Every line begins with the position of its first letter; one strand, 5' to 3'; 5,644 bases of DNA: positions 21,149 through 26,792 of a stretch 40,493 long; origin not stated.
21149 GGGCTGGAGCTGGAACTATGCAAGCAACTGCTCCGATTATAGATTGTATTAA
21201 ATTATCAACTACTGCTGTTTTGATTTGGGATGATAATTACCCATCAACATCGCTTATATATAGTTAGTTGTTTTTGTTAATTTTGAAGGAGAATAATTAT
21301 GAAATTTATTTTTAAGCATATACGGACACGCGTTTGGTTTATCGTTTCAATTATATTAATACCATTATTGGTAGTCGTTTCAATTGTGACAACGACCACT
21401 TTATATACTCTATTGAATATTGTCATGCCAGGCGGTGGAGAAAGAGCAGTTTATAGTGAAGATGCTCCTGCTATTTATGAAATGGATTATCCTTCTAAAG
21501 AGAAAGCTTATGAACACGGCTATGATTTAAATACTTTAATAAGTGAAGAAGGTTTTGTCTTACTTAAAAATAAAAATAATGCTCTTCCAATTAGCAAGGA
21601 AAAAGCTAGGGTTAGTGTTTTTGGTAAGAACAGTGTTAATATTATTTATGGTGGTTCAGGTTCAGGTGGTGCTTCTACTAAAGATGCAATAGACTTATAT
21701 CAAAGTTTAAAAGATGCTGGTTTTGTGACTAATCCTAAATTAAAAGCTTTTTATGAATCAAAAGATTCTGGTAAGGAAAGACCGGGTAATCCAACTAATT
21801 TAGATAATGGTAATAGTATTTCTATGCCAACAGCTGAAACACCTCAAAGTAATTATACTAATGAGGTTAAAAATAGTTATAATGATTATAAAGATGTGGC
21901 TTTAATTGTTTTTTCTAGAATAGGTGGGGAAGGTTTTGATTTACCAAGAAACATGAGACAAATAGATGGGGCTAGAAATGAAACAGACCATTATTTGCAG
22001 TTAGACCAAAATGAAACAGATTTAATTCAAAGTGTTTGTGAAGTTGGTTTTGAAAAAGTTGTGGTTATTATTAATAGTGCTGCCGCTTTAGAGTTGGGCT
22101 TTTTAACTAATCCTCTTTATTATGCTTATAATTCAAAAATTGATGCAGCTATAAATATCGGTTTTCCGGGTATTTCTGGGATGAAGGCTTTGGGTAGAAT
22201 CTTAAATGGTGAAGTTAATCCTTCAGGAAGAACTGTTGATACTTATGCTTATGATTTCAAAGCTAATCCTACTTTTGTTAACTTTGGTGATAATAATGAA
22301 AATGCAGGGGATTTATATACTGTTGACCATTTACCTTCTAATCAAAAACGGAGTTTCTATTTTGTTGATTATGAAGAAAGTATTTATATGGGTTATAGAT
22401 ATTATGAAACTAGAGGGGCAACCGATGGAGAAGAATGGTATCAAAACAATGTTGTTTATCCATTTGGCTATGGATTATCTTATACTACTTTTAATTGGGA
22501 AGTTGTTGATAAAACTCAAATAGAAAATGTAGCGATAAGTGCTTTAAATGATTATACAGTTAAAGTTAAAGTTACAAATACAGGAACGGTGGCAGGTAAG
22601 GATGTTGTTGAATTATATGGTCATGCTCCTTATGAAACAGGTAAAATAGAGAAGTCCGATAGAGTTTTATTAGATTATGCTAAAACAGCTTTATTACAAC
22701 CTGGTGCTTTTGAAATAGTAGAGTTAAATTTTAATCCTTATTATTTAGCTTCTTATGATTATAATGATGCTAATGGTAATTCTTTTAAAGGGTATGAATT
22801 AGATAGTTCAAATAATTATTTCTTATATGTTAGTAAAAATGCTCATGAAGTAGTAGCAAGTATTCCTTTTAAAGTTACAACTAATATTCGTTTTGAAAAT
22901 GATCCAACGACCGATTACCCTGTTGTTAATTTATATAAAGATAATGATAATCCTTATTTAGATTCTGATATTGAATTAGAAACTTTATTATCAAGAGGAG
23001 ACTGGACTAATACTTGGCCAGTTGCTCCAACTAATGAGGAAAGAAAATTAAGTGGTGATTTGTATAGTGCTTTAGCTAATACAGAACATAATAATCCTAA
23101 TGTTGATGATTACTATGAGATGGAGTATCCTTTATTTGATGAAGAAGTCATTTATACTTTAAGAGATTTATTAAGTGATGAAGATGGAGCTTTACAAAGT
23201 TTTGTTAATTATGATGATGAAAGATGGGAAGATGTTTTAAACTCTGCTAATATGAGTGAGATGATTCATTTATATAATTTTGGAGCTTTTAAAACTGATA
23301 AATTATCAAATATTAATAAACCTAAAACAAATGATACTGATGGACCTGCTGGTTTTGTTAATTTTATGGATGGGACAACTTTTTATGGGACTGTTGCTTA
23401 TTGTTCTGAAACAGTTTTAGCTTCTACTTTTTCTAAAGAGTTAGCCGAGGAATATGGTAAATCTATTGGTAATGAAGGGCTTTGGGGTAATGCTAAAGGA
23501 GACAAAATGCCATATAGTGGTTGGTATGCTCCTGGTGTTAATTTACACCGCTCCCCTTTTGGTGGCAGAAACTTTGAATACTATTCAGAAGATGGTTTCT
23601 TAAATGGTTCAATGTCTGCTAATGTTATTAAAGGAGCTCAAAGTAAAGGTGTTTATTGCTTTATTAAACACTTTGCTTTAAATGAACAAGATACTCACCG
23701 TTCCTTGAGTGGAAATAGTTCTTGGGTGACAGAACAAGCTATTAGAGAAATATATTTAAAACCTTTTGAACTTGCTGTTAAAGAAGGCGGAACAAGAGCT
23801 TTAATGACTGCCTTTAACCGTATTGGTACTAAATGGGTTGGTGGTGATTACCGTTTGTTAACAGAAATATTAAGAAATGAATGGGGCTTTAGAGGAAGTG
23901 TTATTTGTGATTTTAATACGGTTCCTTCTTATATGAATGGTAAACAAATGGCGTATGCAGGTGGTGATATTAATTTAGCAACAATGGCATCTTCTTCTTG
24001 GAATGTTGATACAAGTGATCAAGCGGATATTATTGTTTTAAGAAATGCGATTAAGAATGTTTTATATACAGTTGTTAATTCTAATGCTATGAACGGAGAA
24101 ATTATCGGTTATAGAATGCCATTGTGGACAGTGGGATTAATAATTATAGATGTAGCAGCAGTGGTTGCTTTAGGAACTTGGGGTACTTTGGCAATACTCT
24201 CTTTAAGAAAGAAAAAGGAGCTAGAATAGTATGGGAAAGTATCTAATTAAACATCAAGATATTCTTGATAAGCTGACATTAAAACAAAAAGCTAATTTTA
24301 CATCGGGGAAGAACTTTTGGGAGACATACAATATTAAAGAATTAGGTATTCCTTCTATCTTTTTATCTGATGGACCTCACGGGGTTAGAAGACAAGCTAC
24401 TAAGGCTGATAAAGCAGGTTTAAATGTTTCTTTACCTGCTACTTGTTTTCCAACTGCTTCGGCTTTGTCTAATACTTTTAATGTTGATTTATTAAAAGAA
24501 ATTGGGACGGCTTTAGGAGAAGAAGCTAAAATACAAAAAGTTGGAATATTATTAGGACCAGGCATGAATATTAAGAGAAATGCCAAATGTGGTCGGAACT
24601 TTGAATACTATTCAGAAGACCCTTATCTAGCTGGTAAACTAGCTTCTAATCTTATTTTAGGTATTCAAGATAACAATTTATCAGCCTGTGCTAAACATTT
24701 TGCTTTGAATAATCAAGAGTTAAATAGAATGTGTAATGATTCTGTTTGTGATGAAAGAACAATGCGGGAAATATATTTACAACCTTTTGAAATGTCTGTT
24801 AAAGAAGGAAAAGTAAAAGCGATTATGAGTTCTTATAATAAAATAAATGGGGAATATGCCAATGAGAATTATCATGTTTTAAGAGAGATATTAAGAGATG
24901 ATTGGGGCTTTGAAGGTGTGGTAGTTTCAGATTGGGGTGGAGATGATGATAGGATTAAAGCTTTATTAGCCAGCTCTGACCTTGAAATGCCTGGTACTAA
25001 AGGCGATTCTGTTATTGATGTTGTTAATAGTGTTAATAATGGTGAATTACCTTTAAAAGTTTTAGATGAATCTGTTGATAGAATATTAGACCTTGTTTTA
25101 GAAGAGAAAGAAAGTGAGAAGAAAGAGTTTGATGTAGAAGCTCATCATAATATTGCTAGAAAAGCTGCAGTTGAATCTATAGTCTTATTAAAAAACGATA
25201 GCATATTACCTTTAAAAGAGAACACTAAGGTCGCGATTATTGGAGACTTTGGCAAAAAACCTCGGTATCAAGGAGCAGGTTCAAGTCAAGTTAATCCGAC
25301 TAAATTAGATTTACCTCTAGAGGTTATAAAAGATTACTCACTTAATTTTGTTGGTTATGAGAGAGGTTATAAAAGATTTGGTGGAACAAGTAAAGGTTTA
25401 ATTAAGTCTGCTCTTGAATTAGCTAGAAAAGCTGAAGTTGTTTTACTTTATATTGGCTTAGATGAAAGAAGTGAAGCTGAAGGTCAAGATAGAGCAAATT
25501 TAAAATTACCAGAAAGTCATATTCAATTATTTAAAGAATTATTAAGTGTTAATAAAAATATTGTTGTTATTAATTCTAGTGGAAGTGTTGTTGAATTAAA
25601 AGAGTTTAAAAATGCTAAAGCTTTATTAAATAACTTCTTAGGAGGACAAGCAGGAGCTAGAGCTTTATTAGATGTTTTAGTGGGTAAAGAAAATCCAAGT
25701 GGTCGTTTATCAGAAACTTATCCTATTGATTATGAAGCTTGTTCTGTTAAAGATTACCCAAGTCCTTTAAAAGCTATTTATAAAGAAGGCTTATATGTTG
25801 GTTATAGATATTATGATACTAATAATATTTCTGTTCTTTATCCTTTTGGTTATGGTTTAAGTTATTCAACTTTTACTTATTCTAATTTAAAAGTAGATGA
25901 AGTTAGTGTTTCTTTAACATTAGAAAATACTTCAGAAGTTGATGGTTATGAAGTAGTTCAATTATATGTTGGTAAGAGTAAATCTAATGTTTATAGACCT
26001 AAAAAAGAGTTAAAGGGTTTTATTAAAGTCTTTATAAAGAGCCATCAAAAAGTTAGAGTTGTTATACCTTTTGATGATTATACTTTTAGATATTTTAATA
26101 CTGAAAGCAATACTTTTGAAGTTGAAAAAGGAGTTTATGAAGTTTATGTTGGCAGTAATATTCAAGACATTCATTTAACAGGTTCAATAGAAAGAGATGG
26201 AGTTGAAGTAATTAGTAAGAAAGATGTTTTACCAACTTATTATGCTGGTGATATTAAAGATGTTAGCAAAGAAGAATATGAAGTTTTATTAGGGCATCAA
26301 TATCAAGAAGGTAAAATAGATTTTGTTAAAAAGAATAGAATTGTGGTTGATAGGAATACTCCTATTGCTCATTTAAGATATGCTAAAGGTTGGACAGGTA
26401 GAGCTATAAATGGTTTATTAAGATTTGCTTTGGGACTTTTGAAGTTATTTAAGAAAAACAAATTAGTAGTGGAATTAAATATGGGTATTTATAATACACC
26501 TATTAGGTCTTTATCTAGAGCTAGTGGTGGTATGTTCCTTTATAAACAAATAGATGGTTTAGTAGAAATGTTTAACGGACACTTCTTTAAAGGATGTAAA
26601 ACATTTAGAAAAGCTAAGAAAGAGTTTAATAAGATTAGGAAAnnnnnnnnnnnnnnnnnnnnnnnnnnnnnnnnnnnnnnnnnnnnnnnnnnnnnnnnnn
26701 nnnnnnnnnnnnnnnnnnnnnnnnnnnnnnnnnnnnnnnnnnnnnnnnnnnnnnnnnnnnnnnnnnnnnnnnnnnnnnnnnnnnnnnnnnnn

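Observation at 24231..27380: GH3 exo-glycosidase fused to a GtrA-like membrane module: an architecture I cannot match to any described system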

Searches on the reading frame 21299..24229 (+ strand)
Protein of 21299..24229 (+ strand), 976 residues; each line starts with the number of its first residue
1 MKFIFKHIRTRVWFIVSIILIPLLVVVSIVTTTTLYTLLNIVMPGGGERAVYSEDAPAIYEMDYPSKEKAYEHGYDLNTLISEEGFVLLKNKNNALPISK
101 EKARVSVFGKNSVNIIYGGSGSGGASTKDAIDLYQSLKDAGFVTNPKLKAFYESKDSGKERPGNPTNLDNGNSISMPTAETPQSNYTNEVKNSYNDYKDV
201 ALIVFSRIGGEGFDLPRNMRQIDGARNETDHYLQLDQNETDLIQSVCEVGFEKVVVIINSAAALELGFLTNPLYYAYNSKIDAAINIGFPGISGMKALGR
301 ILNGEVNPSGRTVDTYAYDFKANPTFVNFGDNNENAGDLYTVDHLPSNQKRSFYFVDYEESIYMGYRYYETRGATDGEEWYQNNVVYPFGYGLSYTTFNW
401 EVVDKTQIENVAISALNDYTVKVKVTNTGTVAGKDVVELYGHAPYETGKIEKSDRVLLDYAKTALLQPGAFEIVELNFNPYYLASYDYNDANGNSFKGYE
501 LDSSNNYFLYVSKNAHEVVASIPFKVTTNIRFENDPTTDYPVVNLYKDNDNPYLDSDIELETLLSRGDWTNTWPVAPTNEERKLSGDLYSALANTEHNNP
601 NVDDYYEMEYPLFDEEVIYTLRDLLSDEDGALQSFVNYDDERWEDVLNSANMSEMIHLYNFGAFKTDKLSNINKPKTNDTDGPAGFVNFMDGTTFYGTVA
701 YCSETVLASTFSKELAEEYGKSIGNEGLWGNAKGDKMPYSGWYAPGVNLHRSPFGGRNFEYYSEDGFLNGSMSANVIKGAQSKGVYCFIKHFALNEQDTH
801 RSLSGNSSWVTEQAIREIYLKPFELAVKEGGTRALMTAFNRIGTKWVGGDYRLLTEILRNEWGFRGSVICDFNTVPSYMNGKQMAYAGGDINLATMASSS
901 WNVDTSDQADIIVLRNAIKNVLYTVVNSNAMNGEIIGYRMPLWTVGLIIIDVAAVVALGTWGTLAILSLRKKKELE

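Call 3: search_protein_families(library=pfam, proteins=[window:21299-24229:+], max_evalue=1)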
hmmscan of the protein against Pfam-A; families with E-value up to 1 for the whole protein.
window:21299-24229:+ (976 aa): 4 families
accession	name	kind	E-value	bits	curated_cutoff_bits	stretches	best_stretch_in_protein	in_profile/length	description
PF01915.27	Glyco_hydro_3_C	-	6.9e-27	95.2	31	1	87-395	2-200/200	Glycosyl hydrolase family 3 C-terminal domain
PF00933.27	Glyco_hydro_3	-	5e-20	72.6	27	1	702-875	86-255/316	Glycosyl hydrolase family 3 N terminal domain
PF14310.12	Fn3-like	-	0.0013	19.3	25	1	435-489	1-52/71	Fibronectin type III-like domain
PF16640.11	Big_3_5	-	0.25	12.3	35.5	0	680-706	26-50/88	Bacterial Ig-like domain (group 3)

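Call 18: search_protein_families(library=ncbifam, proteins=[window:21299-24229:+], max_evalue=0.01)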
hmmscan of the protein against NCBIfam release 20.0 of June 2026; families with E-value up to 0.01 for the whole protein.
window:21299-24229:+ (976 aa): 8 families
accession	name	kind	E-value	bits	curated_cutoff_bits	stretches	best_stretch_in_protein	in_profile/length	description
NF041610.1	alph_arabinopyran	equivalog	2.4e-66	224.4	1300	2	668-875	22-226/738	exo-alpha-(1->6)-L-arabinopyranosidase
NF052330.1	BetGlucosiCelf0468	equivalog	1.6e-49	168.9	1300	2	664-877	21-228/817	beta-d-glucosidase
NF041776.1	xylosidase_Xyl3A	equivalog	1.4e-44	152.3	1250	4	741-881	114-260/846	xylan 1,4-beta-xylosidase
NF052329.1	XyloArabinsidase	equivalog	2.9e-44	151.3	1050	3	700-884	110-286/750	beta-xylosidase/alpha-l-arabinosidase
NF011678.0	PRK15098.1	equivalog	3.7e-32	111.6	666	2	81-486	390-733/765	beta-glucosidase BglX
NF041579.1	betaxyl_Flavo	equivalog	1.4e-28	99.5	1350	2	690-877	74-262/716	beta-xylosidase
NF052331.1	Bet13-16Glucosase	equivalog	1.9e-25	89.2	1330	3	692-878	86-270/750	exo-beta-d-1,3/1,6-glucosidase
NF003740.0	PRK05337.1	equivalog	0.0013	17.9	207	1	771-871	147-250/340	beta-N-acetylhexosaminidase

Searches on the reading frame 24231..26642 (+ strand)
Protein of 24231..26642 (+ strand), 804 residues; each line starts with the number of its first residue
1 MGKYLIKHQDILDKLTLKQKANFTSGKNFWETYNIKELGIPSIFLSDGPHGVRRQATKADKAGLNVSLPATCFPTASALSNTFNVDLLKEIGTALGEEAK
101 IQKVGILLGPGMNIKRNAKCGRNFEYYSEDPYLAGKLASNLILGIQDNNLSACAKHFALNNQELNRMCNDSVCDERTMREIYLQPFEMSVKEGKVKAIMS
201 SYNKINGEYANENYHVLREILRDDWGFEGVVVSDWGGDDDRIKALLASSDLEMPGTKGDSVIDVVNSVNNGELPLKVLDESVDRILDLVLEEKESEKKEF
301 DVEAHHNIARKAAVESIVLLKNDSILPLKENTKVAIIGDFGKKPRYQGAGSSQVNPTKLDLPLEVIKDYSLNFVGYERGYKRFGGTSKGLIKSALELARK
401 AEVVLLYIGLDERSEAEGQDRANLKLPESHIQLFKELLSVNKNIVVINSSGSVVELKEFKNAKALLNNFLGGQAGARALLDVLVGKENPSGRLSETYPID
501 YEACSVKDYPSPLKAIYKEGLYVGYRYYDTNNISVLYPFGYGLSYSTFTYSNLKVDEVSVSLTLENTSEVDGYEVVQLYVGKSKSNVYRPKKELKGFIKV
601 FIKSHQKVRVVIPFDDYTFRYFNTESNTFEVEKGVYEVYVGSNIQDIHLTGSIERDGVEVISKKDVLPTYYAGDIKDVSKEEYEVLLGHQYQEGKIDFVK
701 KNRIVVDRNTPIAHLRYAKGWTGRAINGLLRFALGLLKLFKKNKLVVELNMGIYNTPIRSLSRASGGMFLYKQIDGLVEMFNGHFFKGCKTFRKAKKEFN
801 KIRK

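Call 32: search_solved_structures(query=window:24231-26642:+, max_evalue=1e-30)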
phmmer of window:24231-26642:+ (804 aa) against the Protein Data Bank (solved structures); distinct sequences matched with E-value up to 1e-30: 54.
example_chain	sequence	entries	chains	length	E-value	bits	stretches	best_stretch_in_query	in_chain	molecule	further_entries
7ms2_A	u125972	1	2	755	2.3e-182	611.4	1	10-664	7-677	Thermostable beta-glucosidase B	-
8j9f_A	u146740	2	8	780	2.3e-177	594.8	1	11-653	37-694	Beta-glucosidase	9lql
5wab_A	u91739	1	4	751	1.4e-164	552.5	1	13-657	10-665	Putative beta-glucosidase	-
2x40_A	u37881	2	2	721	8e-120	404.5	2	30-374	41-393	BETA-GLUCOSIDASE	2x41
2x42_A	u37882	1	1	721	8.9e-119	401.1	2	30-374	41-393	BETA-GLUCOSIDASE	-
3abz_A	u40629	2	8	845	2.2e-112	379.9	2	9-397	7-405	Beta-glucosidase I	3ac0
8idz_A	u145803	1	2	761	7.1e-111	374.9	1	32-369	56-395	Beta-glucosidase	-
8va7_A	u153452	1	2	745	5.2e-102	345.6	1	9-651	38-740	Glycoside hydrolase family 3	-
7pjj_A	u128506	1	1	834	6.1e-95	322.2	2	12-364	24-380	Beta-glucosidase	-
7zb3_A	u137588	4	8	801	4.6e-82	279.6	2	362-656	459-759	Beta-xylosidase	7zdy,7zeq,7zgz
5k6l_A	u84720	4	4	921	6.2e-82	279.2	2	35-238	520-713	B-GLUCOSIDASE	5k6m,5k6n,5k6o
8c7f_A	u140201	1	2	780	4e-81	276.6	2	362-656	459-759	Xylosidase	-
4i3g_A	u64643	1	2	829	7.9e-81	275.6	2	26-385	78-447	Beta-glucosidase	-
6jxg_A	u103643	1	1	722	1.2e-72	248.6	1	13-555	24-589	Beta-glucosidase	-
3zyz_A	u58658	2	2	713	4.7e-72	246.6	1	10-556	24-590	BETA-D-GLUCOSIDE GLUCOHYDROLASE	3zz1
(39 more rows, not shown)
